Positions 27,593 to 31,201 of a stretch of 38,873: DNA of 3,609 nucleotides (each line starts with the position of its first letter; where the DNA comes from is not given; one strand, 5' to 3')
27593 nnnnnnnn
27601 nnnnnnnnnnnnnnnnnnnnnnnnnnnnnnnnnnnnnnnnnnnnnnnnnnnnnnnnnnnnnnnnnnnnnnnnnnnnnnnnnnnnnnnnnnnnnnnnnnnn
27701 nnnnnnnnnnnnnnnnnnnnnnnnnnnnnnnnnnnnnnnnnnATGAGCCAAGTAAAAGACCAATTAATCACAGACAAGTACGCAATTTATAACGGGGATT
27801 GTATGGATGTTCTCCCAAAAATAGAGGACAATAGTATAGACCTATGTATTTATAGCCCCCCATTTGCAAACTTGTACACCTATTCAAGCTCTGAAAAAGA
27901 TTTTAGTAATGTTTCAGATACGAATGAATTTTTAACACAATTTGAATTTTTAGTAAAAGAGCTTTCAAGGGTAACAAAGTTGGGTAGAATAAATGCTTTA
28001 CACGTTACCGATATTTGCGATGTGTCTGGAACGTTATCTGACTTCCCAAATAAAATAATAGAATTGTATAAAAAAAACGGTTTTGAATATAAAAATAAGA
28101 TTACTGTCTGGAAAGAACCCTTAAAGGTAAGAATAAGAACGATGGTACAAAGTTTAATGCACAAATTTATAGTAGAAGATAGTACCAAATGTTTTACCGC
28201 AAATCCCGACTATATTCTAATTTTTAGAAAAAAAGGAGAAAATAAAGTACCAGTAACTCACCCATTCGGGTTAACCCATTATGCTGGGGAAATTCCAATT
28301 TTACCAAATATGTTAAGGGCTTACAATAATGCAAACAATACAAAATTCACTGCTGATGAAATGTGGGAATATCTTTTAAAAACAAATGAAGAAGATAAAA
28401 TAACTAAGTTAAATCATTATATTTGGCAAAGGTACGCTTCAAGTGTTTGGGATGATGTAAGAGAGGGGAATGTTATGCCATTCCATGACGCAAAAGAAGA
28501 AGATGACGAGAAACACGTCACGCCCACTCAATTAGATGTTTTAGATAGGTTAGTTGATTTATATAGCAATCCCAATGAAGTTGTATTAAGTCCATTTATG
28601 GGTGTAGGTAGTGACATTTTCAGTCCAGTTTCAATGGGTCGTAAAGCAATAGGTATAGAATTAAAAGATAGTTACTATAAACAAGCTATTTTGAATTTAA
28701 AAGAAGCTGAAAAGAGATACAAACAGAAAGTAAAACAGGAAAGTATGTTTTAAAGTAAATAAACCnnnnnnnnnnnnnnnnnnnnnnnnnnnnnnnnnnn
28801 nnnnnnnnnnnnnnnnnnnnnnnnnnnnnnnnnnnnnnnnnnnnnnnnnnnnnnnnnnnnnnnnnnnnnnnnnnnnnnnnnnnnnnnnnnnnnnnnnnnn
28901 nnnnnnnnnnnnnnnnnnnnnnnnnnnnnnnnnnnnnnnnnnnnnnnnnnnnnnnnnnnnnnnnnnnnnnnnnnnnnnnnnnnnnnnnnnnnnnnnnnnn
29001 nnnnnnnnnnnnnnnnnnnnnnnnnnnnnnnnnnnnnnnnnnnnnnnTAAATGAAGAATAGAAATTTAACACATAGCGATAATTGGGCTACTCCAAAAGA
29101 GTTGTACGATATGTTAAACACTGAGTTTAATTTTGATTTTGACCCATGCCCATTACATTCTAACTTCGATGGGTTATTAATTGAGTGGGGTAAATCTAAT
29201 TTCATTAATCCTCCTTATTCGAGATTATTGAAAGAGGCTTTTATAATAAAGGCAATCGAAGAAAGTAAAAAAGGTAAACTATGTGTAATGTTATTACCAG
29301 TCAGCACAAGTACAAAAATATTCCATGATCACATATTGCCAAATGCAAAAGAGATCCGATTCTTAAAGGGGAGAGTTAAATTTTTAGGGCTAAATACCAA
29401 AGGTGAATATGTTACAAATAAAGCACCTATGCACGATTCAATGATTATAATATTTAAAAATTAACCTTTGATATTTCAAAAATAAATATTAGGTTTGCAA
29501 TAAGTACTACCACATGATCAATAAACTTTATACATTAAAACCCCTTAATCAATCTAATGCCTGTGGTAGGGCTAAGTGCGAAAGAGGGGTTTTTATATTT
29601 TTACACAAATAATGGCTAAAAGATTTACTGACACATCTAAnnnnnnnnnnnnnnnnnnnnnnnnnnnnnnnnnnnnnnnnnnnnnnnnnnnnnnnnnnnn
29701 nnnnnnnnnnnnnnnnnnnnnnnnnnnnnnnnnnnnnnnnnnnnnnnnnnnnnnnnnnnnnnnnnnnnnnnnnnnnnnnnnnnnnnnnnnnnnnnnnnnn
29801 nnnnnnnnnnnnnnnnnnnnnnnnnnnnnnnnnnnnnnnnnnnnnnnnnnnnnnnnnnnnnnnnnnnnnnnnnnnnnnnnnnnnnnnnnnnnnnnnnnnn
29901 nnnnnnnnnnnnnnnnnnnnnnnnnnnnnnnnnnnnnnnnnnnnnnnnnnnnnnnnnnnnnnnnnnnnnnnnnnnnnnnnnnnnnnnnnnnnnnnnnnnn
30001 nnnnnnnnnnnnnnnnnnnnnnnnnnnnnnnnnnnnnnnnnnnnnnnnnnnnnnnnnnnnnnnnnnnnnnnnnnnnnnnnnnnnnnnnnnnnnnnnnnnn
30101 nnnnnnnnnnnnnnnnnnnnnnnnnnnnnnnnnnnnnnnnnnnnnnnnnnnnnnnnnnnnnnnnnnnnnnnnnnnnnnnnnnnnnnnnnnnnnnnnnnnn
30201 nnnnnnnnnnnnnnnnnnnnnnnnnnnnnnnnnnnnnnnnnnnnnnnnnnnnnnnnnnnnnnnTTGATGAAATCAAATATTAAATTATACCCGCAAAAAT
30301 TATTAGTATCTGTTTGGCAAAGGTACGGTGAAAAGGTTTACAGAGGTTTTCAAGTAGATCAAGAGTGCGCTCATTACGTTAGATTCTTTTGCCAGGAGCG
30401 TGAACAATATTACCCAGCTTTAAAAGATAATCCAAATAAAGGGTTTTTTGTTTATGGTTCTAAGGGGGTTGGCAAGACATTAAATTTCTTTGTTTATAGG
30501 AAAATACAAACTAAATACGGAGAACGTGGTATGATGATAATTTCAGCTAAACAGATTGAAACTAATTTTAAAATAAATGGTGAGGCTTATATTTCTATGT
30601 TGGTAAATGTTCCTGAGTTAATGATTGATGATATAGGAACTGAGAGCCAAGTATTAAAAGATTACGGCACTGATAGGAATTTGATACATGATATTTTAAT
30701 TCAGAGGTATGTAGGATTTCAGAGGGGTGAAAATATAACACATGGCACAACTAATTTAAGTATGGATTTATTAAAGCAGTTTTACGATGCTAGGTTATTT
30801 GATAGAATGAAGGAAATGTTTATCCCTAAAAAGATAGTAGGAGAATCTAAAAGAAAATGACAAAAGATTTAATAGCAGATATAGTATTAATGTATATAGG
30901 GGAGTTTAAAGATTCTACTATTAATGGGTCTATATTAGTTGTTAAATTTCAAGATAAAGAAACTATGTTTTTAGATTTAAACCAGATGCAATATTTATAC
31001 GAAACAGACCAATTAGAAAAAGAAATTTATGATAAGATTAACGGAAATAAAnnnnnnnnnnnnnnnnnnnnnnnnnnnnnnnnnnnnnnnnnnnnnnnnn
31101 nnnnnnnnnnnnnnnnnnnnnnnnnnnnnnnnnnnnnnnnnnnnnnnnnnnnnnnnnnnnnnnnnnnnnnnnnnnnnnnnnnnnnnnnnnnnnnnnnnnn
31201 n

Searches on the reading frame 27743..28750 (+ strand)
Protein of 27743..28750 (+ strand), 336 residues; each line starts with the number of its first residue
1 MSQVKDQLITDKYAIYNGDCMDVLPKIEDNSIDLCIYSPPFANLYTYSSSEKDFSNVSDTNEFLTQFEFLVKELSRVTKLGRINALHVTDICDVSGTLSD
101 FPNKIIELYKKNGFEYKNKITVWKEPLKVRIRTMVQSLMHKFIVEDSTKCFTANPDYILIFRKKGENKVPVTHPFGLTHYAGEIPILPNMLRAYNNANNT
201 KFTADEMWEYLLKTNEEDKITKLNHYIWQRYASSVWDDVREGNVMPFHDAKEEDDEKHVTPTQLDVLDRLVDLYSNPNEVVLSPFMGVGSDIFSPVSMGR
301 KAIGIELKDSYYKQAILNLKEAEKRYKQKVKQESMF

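Call 25: search_protein_families(library=phrogs, proteins=[window:27743-28750:+], max_evalue=0.001)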
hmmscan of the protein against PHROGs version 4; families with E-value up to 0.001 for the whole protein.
window:27743-28750:+ (336 aa): 12 families
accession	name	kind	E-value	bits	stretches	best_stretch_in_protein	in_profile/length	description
phrog_67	-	other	2.3e-34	120.5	1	10-328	121-352/743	DNA methyltransferase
phrog_16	-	DNA, RNA and nucleotide metabolism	2.5e-25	89.9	1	196-327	766-915/986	DNA helicase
phrog_498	-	other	1.9e-23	83.9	2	15-136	457-577/633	DNA methyltransferase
phrog_12517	-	unknown function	3e-14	53.9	1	12-167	159-305/316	-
phrog_6025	-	other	3.5e-13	50.6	1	6-142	5-127/192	DNA methyltransferase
phrog_18293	-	other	7.4e-13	49.5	1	255-325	41-113/119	methyltransferase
phrog_3008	-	other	1.2e-10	42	1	235-324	125-216/244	DNA methyltransferase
phrog_6952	-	other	2.6e-08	34.9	1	256-321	112-177/181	DNA methyltransferase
phrog_8769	-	other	1.5e-06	28.9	1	270-315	4-49/71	methyltransferase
phrog_18146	-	other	3e-06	27.4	0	12-50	254-292/452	DNA methyltransferase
phrog_23148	-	unknown function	3.3e-05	25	1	230-320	52-147/165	-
phrog_12862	-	unknown function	0.00079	20.3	1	12-54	2-44/149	-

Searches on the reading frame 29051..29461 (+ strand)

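Call 25: search_protein_families(library=phrogs, proteins=[window:29051-29461:+], max_evalue=0.001)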
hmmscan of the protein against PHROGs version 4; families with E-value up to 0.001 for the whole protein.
window:29051-29461:+ (137 aa): 4 families
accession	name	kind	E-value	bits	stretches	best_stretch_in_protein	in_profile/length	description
phrog_111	-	other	2.2e-36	127.2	1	3-136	58-202/345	DNA methyltransferase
phrog_22740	-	unknown function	4.1e-09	37.8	1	8-63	10-78/99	-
phrog_6083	-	DNA, RNA and nucleotide metabolism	2.6e-07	31.7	1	73-136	2-66/94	DNA methylase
phrog_799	-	other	0.00056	20.2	0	53-113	290-349/458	DNA methyltransferase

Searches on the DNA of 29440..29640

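Call 27: search_rna_families(source=window, start=29440, end=29640, threshold=evalue, max_evalue=10)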
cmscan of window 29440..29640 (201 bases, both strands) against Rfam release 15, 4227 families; matches with E-value up to 10: 4.
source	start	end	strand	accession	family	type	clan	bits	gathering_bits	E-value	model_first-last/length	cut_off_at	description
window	29493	29598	+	RF02495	ohsC_RNA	Gene; antitoxin;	-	16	50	4.4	1-77/77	no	Oppression of Hydrophobic ORF by sRNA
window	29509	29567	+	RF00695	MIR398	Gene; miRNA;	-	12.7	55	2.7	26-84/109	no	MIR398 microRNA precursor family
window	29523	29612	-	RF00746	mir-454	Gene; miRNA;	-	12.5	60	4.8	1-103/103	no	mir-454 microRNA precursor family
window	29522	29613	+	RF01410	BsrC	Gene; sRNA;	-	12.4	38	7.7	1-87/87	no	BsrC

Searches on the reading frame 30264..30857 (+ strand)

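Call 25: search_protein_families(library=phrogs, proteins=[window:30264-30857:+], max_evalue=0.001)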
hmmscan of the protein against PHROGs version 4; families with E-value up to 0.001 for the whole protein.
window:30264-30857:+ (198 aa): 3 families
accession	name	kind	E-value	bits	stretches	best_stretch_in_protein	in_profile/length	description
phrog_50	-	DNA, RNA and nucleotide metabolism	1.5e-16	61.6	1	36-198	357-511/570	DnaC-like helicase loader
phrog_3277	-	DNA, RNA and nucleotide metabolism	7.3e-14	52.9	1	53-198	5-154/168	DnaC-like helicase loader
phrog_14628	-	unknown function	2.2e-12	48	1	58-186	49-181/346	-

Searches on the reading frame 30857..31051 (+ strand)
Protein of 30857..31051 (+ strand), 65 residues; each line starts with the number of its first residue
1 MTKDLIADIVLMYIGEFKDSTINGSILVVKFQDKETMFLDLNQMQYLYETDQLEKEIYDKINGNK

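Call 53: search_protein_families(library=phrogs, proteins=[window:30857-31051:+], max_evalue=0.01)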
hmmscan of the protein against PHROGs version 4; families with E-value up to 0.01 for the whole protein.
window:30857-31051:+ (65 aa): 1 family
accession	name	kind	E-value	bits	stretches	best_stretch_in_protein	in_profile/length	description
phrog_24895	-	unknown function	0.009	16.9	1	3-53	26-76/171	-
